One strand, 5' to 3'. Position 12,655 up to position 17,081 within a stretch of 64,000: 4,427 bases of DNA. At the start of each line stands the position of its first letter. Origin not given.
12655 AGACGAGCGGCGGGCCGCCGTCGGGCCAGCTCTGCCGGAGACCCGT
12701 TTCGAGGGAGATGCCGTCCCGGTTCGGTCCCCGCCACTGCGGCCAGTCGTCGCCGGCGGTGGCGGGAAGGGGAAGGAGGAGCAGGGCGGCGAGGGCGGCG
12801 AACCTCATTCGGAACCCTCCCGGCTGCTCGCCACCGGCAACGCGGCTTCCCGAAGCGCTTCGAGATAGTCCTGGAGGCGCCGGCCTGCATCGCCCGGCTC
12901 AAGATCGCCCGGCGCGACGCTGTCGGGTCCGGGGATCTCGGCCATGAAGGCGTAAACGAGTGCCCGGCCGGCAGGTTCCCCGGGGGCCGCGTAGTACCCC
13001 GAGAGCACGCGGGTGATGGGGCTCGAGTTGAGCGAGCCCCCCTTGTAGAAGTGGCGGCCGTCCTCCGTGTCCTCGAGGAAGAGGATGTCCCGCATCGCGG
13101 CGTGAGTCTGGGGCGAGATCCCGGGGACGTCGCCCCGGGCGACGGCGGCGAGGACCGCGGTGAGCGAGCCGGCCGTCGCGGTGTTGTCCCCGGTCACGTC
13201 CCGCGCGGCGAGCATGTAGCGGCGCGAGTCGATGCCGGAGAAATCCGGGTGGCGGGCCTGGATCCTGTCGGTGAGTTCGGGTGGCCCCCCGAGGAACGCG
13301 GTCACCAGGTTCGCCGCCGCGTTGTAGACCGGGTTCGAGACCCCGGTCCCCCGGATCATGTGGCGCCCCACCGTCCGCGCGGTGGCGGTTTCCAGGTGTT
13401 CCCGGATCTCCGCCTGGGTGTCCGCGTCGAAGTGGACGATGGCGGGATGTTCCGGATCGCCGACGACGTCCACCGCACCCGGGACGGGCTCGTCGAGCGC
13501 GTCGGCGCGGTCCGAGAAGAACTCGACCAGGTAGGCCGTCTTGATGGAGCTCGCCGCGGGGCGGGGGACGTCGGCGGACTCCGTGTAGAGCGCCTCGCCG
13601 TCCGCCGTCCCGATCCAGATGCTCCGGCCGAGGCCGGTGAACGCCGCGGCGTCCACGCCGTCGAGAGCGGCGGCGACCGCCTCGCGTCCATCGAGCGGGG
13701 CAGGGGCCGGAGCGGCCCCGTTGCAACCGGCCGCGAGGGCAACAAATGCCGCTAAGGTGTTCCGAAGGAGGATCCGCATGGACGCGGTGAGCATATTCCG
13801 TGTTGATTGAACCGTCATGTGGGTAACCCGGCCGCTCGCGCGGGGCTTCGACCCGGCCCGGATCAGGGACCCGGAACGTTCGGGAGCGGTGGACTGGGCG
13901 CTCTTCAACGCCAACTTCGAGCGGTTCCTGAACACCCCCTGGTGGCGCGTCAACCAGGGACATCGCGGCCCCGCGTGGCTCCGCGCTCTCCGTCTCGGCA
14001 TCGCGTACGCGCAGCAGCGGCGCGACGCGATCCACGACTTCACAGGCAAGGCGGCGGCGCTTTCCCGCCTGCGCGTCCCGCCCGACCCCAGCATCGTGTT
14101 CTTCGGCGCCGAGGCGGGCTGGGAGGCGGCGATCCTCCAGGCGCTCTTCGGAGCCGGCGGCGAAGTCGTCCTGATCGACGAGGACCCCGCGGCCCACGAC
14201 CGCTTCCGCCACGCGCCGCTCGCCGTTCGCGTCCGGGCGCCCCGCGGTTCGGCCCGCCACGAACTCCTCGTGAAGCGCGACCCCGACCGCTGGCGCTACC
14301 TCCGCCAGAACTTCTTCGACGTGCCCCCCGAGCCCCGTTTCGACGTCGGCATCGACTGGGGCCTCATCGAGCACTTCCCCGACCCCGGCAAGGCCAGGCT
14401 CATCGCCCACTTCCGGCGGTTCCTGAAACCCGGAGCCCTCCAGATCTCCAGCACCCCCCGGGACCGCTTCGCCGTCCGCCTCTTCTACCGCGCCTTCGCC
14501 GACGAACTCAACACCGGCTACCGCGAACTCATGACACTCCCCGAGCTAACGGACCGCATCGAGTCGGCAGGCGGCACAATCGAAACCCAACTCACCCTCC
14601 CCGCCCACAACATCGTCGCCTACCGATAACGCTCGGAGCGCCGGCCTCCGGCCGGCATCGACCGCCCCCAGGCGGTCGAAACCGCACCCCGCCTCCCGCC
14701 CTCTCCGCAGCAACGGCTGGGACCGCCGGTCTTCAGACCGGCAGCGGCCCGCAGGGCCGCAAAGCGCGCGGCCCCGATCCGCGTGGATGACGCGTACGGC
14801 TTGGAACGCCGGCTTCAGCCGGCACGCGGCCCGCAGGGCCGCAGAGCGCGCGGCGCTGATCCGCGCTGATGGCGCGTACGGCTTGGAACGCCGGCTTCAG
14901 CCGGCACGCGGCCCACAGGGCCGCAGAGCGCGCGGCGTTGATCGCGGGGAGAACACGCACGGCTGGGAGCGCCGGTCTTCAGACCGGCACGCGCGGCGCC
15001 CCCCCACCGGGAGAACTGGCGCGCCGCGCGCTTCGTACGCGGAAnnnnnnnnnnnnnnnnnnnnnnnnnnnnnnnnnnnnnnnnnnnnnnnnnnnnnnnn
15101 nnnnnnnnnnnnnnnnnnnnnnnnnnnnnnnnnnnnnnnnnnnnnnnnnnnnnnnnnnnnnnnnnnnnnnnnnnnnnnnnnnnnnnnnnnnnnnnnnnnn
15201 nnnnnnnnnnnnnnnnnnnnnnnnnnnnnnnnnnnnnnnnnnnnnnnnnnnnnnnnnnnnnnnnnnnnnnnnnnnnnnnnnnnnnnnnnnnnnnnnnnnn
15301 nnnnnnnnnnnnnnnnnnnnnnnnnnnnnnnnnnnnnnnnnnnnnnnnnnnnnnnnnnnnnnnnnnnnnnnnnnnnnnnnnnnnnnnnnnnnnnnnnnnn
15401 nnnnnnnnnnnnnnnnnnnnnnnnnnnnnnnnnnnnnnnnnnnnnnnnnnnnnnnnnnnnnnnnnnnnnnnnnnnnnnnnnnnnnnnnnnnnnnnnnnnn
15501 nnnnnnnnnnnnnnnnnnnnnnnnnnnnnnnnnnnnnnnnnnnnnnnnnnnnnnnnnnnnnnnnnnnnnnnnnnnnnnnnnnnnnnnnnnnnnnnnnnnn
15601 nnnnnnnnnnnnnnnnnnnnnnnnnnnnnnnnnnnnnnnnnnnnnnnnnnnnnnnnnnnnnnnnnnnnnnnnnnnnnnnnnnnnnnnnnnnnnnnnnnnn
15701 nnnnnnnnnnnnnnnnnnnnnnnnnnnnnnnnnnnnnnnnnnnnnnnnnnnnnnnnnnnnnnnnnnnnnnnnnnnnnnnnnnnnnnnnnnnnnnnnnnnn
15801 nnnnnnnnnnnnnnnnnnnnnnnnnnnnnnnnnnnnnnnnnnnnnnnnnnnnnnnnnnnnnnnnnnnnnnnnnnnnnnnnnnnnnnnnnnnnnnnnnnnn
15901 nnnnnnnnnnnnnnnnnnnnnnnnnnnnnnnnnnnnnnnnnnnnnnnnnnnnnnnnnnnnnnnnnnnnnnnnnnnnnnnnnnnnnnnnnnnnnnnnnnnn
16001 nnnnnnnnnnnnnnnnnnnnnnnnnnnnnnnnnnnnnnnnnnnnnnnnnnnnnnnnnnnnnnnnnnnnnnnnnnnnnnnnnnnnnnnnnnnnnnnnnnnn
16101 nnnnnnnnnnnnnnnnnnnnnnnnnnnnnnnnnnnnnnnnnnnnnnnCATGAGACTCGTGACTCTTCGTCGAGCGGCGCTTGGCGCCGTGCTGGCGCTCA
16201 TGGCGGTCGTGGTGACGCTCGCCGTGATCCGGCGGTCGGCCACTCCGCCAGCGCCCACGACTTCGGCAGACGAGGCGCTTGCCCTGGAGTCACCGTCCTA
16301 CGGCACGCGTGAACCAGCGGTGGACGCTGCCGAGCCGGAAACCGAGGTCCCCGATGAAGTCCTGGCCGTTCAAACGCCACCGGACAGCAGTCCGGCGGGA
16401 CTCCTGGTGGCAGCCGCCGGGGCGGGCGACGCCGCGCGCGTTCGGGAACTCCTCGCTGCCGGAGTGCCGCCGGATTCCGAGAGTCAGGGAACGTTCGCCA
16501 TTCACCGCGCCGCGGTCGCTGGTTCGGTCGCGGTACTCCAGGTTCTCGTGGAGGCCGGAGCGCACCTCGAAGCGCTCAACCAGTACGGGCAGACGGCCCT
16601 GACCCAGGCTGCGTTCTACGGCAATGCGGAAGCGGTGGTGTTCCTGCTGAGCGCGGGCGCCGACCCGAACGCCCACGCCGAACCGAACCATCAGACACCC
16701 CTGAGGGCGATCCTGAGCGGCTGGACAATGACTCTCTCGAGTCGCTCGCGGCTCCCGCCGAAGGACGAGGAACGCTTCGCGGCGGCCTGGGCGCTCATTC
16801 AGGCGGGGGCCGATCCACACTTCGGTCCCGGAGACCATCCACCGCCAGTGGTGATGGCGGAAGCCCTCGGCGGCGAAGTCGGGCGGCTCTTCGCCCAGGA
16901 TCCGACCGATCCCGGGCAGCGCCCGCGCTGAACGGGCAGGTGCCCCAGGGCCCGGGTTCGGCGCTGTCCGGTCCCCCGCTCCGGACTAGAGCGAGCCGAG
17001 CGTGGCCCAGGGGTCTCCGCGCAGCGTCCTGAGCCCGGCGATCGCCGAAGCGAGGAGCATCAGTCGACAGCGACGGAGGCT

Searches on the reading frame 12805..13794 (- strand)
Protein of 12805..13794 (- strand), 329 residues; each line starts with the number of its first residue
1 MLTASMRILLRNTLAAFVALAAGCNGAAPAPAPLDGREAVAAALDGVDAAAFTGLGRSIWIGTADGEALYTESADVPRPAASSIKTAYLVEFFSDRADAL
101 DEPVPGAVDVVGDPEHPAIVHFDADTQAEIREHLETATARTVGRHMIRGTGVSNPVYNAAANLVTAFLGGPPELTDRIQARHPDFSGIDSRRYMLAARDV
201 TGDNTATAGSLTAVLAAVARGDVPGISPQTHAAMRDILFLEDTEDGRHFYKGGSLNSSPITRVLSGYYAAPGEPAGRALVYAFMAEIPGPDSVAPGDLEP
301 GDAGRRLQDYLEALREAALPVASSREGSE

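Call 21: search_protein_families(library=pfam, proteins=[window:12805-13794:-], max_evalue=0.00001)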
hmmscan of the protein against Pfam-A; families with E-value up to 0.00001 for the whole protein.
window:12805-13794:- (329 aa): 1 family
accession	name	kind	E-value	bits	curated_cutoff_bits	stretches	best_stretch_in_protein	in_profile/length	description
PF13354.11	Beta-lactamase2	-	5e-07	29.7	22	1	72-244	15-170/214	Beta-lactamase enzyme family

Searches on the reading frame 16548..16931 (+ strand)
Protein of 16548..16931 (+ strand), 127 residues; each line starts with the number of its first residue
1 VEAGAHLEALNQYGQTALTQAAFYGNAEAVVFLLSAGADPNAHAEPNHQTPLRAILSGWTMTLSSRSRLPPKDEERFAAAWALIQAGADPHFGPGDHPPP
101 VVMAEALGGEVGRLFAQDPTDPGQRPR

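Call 22: search_protein_families(library=pfam, proteins=[window:16548-16931:+], max_evalue=0.00001)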
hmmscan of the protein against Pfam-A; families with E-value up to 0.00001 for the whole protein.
window:16548-16931:+ (127 aa): 1 family
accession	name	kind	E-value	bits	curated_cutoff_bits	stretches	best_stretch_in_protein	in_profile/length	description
PF00023.36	Ank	-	1.7e-07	31.6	21.1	1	13-42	1-30/33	Ankyrin repeat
